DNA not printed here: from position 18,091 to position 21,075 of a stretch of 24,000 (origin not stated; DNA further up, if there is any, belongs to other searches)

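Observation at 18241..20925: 894-aa PHP phosphoesterase :: SMC/Rad50-like ABC ATPase fusion as a single-gene defence candidate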

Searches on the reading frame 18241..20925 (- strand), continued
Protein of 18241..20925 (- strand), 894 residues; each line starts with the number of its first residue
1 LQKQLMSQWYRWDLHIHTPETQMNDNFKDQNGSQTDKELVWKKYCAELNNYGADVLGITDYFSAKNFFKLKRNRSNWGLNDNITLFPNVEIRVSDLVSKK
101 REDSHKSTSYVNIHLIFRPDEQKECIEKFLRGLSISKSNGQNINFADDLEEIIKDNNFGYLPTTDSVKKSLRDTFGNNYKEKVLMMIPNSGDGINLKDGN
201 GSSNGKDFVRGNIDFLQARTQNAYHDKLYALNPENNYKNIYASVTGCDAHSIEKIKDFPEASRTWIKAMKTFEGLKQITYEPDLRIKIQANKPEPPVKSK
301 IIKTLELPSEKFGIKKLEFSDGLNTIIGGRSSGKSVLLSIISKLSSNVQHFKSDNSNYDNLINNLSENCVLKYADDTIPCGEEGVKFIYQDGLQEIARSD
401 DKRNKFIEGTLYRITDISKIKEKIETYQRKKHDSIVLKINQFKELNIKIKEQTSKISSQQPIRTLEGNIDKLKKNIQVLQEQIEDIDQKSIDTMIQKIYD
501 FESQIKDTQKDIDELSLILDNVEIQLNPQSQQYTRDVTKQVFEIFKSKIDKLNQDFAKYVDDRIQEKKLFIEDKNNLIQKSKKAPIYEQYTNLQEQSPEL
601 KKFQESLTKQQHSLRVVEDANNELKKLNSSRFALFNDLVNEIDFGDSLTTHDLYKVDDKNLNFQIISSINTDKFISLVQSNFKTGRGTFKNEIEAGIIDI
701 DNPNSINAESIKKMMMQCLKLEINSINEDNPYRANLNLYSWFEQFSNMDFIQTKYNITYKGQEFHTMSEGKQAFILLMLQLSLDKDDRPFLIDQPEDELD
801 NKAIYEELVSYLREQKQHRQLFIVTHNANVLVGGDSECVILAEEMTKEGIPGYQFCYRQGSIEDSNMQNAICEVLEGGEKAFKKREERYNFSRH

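Call 65: get_annotated_region(hit=H1, flank=7000)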
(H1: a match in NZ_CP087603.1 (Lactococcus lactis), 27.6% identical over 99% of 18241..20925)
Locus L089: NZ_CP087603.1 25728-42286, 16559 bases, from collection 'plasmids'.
description: Lactococcus lactis subsp. lactis strain IBB109 plasmid pIBB109_AgSa_3, complete sequence
organism: Lactococcus lactis (NCBI taxid 1360)
taxonomy: Bacteria; Bacillota; Bacilli; Lactobacillales; Streptococcaceae; Lactococcus; Lactococcus lactis
host: -; source: Cell culture,Raw cow milk; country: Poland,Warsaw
typing (MOB-suite, as given by PLSDB): conjugative; replicon rep_cluster_633; relaxase MOB_Unknown; mating-pair formation MPF_T
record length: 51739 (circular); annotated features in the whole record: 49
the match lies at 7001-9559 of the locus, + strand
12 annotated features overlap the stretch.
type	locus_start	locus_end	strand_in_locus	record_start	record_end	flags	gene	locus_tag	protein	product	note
CDS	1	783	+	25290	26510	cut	-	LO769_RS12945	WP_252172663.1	glycosyltransferase family 2 protein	-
CDS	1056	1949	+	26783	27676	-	-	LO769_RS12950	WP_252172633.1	polysaccharide deacetylase family protein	GO:0005975 - carbohydrate metabolic process [Evidence IEA]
CDS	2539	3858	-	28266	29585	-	-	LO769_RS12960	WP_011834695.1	IS4-like element IS1675 family transposase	GO:0006313 - DNA transposition [Evidence IEA]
CDS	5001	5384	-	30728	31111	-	-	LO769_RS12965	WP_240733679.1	PASTA domain-containing protein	-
CDS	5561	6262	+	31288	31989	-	-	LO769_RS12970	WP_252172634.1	IS6 family transposase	-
CDS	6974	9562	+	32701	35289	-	-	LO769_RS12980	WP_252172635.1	TrlF family AAA-like ATPase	-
CDS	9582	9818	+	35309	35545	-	-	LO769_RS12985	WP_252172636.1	hypothetical protein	-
CDS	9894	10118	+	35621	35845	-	-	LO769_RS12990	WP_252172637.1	hypothetical protein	-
CDS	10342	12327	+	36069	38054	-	-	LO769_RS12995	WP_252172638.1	site-specific DNA-methyltransferase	GO:0006306 - DNA methylation [Evidence IEA]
CDS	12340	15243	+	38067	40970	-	-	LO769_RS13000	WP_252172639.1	type III restriction-modification system endonuclease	-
CDS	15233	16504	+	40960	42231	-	-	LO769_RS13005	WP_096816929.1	ParB N-terminal domain-containing protein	-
CDS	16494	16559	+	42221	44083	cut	-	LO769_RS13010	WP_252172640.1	DEAD/DEAH box helicase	-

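Call 66: search_dna_similar(query=window:18241-20925:-, collection=phages, mode=protein, max_rows=15, max_evalue=0.001)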
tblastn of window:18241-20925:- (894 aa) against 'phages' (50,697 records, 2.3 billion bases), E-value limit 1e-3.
Records with a match: 7; places in all: 7; records where one place covers at least 80% of the query: 0.
Best place of each record, by identity: <60% 7.
By first word of the organism name: Listeria 2; Yersinia 2; Microcystis 1; Vibrio 1; Streptococcus 1.
By host as written in the record: Listeria monocytogenes 2; Yersinia enterocolitica 2; Microcystis wesenbergii 1; Vibrio cyclitrophicus 10N.286.54.E11 1; Streptococcus suis ZKB4 1.
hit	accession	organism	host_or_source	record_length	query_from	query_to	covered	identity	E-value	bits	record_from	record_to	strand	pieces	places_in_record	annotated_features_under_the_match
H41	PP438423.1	Microcystis phage Mwe-JY31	Microcystis wesenbergii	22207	749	891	16%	41.4%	6e-29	131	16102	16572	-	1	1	hypothetical protein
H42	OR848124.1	Listeria phage LM 4-14-1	Listeria monocytogenes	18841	743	894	17%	38.3%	2e-17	94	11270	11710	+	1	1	record has no annotation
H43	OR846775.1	Listeria phage LM 4-11-1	Listeria monocytogenes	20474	743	894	17%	38.3%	2e-17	94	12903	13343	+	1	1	record has no annotation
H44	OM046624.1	Yersinia phage vB_YenM_42.18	Yersinia enterocolitica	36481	754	889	15%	39.4%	2e-16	91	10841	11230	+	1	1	chromosome partition protein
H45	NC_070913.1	Yersinia phage vB_YenM_42.18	Yersinia enterocolitica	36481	754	889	15%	39.4%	2e-16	91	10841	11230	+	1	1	chromosome partition protein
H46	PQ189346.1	Vibrio phage 10N.286.54.E11_PE001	Vibrio cyclitrophicus 10N.286.54.E11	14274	767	893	14%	39.8%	4e-17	93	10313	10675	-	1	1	hypothetical protein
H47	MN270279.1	Streptococcus phage phi-SsuZKB4_rum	Streptococcus suis ZKB4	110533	756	889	15%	34.3%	2e-12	78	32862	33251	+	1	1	hypothetical protein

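Call 71: search_dna_similar(query=window:18241-20925:-, collection=plasmids, mode=protein, max_rows=60, max_evalue=0.001, rows=spread)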
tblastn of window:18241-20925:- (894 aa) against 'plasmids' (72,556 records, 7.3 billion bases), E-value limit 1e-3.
Records with a match: 1144; places in all: 1203; records where one place covers at least 80% of the query: 3.
Best place of each record, by identity: <60% 1144.
By first word of the organism name: Escherichia 353; Klebsiella 339; Enterobacter 56; Piscirickettsia 34; Salmonella 32; Citrobacter 28; Sinorhizobium 23; Serratia 21; Pseudomonas 21; Raoultella 18; and 68 more.
By predicted mobility (MOB-suite, as given by PLSDB): conjugative 828; non-mobilizable 202; mobilizable 114.
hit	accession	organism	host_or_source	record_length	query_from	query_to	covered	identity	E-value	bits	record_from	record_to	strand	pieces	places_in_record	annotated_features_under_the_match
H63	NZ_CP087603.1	Lactococcus lactis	Cell culture,Raw cow milk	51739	7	891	99%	27.6%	5e-49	197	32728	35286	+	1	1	TrlF family AAA-like ATPase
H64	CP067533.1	Klebsiella pneumoniae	Homo sapiens,respiratory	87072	7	891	52%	31.3%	1e-21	212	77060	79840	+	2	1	hypothetical protein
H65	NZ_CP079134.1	Klebsiella pneumoniae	Homo sapiens,urine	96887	7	891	52%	31.3%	1e-21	212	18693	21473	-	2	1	TrlF family AAA-like ATPase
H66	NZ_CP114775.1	Raoultella planticola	Homo sapiens,cell ...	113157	7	891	52%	31.3%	1e-21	212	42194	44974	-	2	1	TrlF family AAA-like ATPase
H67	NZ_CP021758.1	Klebsiella pneumoniae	-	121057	7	891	52%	31.3%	1e-21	212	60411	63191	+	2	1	TrlF family AAA-like ATPase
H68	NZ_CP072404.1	Klebsiella pneumoniae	Homo sapiens,blood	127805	7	891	52%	31.3%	1e-21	212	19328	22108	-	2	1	TrlF family AAA-like ATPase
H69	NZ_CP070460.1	Klebsiella pneumoniae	Homo sapiens,blood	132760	7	891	52%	31.3%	1e-21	212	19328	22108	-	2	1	TrlF family AAA-like ATPase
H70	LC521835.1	Klebsiella pneumoniae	Homo sapiens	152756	7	891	52%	31.3%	1e-21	212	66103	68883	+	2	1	DNA repair ATPase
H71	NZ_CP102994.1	Klebsiella pneumoniae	Dog,Small Animal Hospital, ...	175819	7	891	52%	31.3%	1e-21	212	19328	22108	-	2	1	TrlF family AAA-like ATPase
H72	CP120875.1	Klebsiella pneumoniae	Homo sapiens,Plasmid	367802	7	891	52%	31.3%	1e-21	212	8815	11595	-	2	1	hypothetical protein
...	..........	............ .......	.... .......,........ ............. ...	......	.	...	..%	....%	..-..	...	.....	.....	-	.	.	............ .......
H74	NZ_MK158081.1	Klebsiella pneumoniae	Homo sapiens,urine from femaile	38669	7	890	52%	29.2%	4e-21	181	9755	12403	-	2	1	TrlF family AAA-like ATPase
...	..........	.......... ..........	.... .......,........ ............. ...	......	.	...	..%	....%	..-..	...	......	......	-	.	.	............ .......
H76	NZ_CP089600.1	Klebsiella pneumoniae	Homo sapiens,sputum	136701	41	891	48%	31.6%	6e-20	190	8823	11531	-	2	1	TrlF family AAA-like ATPase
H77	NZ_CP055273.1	Agrobacterium vitis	Vitis vinifera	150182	7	882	56%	25.9%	9e-20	182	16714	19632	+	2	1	TrlF family AAA-like ATPase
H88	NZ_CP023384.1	Escherichia coli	canine,whole organism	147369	738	888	17%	35.9%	1e-14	87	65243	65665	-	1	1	ppl: anti-phage protein Ppl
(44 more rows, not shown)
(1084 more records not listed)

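Call 72: get_annotated_region(hit=H88, flank=6000)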
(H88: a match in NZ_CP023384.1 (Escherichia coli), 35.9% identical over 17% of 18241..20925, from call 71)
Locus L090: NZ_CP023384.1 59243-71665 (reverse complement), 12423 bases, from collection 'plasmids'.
description: Escherichia coli strain 1223 plasmid p147, complete sequence
organism: Escherichia coli (NCBI taxid 562)
taxonomy: Bacteria; Pseudomonadota; Gammaproteobacteria; Enterobacterales; Enterobacteriaceae; Escherichia; Escherichia coli
host: -; source: canine,whole organism; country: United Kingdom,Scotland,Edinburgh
typing (MOB-suite, as given by PLSDB): conjugative; replicon IncFIB,IncFIC,rep_cluster_2244,rep_cluster_2313; relaxase MOBF; mating-pair formation MPF_F
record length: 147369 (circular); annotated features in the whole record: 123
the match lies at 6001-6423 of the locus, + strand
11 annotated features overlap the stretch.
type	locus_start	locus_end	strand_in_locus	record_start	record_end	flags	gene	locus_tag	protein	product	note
CDS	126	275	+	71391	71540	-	-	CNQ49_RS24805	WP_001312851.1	Hok/Gef family protein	-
CDS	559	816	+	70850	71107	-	-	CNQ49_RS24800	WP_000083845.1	replication regulatory protein RepA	-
CDS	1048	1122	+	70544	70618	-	tap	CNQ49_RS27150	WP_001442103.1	RepA leader peptide Tap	GO:0006276 - plasmid maintenance [Evidence IEA]; GO:0031556 - transcriptional attenuation by ribosome [Evidence IEA]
CDS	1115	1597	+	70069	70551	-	-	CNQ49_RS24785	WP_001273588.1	hypothetical protein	-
CDS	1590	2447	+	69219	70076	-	repA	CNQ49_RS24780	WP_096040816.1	incFII family plasmid replication initiator RepA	GO:0006276 - plasmid maintenance [Evidence IEA]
CDS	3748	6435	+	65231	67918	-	ppl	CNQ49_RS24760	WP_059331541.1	anti-phage protein Ppl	GO:0051607 - defense response to virus [Evidence IEA]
CDS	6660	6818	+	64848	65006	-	-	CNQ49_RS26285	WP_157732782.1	hypothetical protein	-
CDS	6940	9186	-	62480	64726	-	-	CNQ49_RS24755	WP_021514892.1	P-loop NTPase fold protein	-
CDS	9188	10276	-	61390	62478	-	pifC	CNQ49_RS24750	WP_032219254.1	transcriptional repressor PifC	-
CDS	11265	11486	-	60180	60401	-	-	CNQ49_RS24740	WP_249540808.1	hypothetical protein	-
CDS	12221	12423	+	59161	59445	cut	-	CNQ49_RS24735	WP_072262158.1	ribbon-helix-helix domain-containing protein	-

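Call 75: search_protein_families(library=ncbifam, proteins=[L090:3748-6435:+, L088:6980-9784:+, L089:6974-9562:+], max_evalue=1e-10)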
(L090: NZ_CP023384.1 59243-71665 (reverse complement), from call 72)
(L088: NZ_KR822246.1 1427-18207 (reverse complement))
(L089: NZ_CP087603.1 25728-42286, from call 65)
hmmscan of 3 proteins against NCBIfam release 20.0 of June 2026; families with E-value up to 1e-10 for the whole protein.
L090:3748-6435:+ (895 aa): 3 families
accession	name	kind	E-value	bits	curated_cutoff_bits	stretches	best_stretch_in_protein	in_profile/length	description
NF042955.1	Ppl_antiphage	equivalog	0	1326.7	1000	1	4-893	1-882/882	anti-phage protein Ppl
NF045780.1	TrlF_fam_ATP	equivalog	5.3e-142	475.5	350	1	4-893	2-943/944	TrlF family AAA-like ATPase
NF045781.1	Spaf1101_AAA_ATP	equivalog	6.3e-59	200.2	475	2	37-312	102-370/836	Spaf_1101 family AAA-like ATPase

L088:6980-9784:+ (934 aa): 3 families
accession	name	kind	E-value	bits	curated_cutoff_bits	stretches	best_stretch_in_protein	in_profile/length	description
NF045780.1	TrlF_fam_ATP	equivalog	8.4e-176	587.4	350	1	6-933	1-944/944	TrlF family AAA-like ATPase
NF045781.1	Spaf1101_AAA_ATP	equivalog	1.6e-39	136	475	1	789-879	707-800/836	Spaf_1101 family AAA-like ATPase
NF042955.1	Ppl_antiphage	equivalog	9.5e-33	113.2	1000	2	210-376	164-322/882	anti-phage protein Ppl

L089:6974-9562:+ (862 aa): 3 families
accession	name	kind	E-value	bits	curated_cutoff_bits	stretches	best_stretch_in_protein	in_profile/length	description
NF045780.1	TrlF_fam_ATP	equivalog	3.2e-145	486.2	350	1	8-861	1-944/944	TrlF family AAA-like ATPase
NF045781.1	Spaf1101_AAA_ATP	equivalog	5.6e-34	117.7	475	1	231-798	264-791/836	Spaf_1101 family AAA-like ATPase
NF042955.1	Ppl_antiphage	equivalog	1e-19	70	1000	1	717-800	762-843/882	anti-phage protein Ppl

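Call 81: search_protein_families(library=padloc, proteins=[L090:3748-6435:+, L043:8001-10598:+, L088:6980-9784:+, P0002, L089:6974-9562:+], max_evalue=0.00001)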
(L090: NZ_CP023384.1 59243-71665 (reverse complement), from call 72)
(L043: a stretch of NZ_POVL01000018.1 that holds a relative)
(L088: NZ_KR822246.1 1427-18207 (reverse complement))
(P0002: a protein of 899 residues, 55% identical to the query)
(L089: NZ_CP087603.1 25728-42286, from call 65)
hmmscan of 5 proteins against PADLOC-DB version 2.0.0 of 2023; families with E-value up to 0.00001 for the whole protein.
L090:3748-6435:+ (895 aa): 4 families
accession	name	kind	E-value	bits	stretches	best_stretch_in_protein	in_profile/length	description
PDLC02208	Ppl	-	0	1778.6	1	1-895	1-894/894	-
PDLC04135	mad3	-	1.2e-10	39.5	0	281-328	18-69/374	mads_3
PDLC02980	AriA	-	1.4e-06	26.5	0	662-840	172-302/304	-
PDLC04678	PDC-M49A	-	1.7e-06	24.6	0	9-99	4-80/681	-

L043:8001-10598:+ (866 aa): 14 families
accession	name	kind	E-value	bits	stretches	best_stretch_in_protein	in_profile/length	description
PDLC02208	Ppl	-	3.4e-38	129.4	2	2-618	6-615/894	-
PDLC04678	PDC-M49A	-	1.1e-16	58.3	2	5-96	4-86/681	-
PDLC04135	mad3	-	2e-16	58.5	1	276-811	13-326/374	mads_3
PDLC04680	PDC-M49A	-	1.2e-15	55.1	1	6-97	4-85/674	-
PDLC03859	LmuB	-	3.7e-11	41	1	266-353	5-81/611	-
PDLC02980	AriA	-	5.3e-10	37.7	1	748-809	235-300/304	-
PDLC04164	AriA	-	2.2e-09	35.3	0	759-811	184-235/253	-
PDLC00298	PtuA1|PtuA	-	5.9e-07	26.9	0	280-309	18-47/423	AAA ATPase domain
PDLC00278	PtuA1|PtuA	-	1.5e-06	25.7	0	279-309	17-47/436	AAA ATPase domain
PDLC00271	PtuA1|PtuA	-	3e-06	25.1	0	279-310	17-48/421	AAA ATPase domain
PDLC00277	PtuA1|PtuA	-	5.4e-06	23.9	0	279-311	17-49/423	AAA ATPase domain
PDLC03865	LmuB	-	5.4e-06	22.9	0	763-812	923-978/1007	-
PDLC00290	PtuA1|PtuA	-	7.6e-06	23.5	0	760-839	261-339/414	AAA ATPase domain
PDLC04679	PDC-M49A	-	9.3e-06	22.6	0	757-817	418-478/541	-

L088:6980-9784:+ (934 aa): 7 families
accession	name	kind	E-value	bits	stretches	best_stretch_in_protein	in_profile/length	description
PDLC02208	Ppl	-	6.1e-25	85.5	2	774-928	756-888/894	-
PDLC04135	mad3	-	3.1e-14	51.3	1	315-876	9-345/374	mads_3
PDLC04680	PDC-M49A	-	1.9e-12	44.6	1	778-932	523-669/674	-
PDLC04164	AriA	-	1.1e-09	36.2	0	318-498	14-174/253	-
PDLC04679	PDC-M49A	-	3.8e-09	33.8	1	751-929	367-533/541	-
PDLC04678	PDC-M49A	-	3.8e-09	33.4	1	778-928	533-672/681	-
PDLC04213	HEC-02A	-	1.9e-07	29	0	805-857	222-275/337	-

P0002 (899 aa): 5 families
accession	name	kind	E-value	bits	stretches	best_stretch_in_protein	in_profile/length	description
PDLC02208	Ppl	-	1.2e-22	77.9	2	441-892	473-891/894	-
PDLC04678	PDC-M49A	-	1.2e-09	35.1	1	771-893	550-676/681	-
PDLC02980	AriA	-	7e-08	30.8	0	613-834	77-303/304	-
PDLC04135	mad3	-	1.2e-07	29.6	1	306-834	9-327/374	mads_3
PDLC04679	PDC-M49A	-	1.1e-06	25.6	1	769-840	408-481/541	-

L089:6974-9562:+ (862 aa): 2 families
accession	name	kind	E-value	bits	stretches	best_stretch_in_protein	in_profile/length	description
PDLC02208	Ppl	-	1.3e-18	64.6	2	229-323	205-307/894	-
PDLC04678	PDC-M49A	-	1.9e-09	34.4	1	725-860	552-676/681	-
